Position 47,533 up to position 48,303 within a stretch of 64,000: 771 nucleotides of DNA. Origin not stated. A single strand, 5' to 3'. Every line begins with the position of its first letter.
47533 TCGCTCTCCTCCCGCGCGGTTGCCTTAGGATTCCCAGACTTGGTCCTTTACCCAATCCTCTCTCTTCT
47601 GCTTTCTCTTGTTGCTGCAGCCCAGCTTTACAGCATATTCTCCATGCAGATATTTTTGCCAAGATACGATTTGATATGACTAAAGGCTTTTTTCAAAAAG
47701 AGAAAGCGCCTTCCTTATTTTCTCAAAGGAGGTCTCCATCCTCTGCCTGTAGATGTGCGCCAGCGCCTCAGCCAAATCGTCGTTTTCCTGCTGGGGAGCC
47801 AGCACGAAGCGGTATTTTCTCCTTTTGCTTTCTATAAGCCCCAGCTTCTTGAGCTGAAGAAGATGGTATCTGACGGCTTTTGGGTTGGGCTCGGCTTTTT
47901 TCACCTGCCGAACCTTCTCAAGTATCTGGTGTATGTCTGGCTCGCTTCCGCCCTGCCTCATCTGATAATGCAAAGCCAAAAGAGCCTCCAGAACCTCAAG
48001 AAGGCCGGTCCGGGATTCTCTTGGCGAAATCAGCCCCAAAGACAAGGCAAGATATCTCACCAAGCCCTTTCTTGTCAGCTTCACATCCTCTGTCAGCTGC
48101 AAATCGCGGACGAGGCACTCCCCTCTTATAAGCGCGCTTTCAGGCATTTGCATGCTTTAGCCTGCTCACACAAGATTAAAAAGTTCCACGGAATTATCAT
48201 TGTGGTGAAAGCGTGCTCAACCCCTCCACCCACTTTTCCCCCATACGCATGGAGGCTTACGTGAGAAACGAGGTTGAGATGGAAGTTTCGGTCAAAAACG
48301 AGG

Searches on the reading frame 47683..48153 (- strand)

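Call 7: search_protein_families(library=pfam, proteins=[window:47683-48153:-], max_evalue=0.1)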
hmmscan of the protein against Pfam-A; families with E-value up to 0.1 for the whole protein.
window:47683-48153:- (157 aa): 1 family
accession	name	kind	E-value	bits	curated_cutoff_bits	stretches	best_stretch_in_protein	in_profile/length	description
PF01022.26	HTH_5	-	0.0028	17.9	22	1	90-109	28-47/47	Bacterial regulatory protein, arsR family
